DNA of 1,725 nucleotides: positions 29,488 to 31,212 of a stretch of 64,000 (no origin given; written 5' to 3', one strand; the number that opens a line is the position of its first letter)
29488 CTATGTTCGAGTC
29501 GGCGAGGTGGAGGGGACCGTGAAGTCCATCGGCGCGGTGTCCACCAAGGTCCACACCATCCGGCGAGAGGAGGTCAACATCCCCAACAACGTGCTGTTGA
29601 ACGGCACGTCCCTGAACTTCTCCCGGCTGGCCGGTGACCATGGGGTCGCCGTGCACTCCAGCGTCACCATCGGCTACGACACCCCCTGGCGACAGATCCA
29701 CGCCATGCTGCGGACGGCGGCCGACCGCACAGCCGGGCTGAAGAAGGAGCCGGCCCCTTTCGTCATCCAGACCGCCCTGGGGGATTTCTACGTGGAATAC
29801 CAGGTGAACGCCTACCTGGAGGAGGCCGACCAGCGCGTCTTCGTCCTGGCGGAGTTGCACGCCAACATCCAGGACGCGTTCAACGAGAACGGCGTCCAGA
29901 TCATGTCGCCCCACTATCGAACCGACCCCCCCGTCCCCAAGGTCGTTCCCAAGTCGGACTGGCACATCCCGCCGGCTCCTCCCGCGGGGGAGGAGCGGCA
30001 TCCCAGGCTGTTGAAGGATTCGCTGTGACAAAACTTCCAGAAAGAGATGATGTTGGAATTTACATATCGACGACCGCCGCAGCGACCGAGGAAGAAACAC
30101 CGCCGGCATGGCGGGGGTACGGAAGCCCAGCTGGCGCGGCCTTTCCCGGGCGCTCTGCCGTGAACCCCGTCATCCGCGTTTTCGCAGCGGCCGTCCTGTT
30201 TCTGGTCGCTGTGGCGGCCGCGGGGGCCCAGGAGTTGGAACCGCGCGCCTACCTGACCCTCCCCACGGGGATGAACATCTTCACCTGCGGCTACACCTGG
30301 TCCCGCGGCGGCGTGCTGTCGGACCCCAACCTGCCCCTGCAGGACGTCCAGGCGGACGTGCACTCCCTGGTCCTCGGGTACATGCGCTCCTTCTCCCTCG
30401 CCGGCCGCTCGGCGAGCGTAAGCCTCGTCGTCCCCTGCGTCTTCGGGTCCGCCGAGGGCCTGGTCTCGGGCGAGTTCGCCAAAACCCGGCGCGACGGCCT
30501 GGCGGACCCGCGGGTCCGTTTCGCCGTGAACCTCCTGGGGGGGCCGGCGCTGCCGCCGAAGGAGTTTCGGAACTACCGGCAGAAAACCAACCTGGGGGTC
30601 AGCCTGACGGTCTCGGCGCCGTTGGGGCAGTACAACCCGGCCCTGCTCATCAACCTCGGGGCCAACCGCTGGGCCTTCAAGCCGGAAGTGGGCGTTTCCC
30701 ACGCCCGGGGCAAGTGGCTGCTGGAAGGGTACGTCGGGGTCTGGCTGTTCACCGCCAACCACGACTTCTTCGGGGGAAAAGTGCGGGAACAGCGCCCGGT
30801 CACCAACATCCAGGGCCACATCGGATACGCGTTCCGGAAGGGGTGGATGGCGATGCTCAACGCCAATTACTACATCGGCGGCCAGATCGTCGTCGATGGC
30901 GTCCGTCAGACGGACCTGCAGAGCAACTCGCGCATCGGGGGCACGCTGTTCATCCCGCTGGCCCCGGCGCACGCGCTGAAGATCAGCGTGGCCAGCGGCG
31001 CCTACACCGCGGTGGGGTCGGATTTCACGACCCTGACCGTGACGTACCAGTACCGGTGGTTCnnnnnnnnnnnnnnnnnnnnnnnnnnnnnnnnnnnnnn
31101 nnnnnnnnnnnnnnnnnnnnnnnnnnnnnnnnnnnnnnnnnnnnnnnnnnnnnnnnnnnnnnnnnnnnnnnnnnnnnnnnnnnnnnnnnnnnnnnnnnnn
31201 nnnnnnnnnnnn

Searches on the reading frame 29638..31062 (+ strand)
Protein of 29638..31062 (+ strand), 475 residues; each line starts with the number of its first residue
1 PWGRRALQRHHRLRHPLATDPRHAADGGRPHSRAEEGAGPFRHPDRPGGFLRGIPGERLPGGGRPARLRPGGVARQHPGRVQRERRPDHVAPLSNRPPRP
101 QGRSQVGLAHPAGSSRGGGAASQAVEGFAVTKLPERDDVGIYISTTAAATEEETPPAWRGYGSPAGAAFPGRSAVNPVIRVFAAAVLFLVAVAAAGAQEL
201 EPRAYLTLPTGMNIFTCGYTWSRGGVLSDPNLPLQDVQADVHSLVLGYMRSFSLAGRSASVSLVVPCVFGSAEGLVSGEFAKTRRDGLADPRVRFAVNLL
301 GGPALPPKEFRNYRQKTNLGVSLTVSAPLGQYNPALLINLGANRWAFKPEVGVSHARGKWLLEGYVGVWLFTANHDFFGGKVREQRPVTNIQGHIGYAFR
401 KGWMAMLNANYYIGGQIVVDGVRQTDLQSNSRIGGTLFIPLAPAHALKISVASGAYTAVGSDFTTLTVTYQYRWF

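Call 90: search_protein_families(library=pfam, proteins=[window:29638-31062:+], max_evalue=0.001)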
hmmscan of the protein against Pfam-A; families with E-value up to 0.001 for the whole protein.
window:29638-31062:+ (475 aa): 1 family
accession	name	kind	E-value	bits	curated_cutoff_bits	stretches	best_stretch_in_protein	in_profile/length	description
PF13557.12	Phenol_MetA_deg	-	6.4e-16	59.6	22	1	234-447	15-217/242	Putative MetA-pathway of phenol degradation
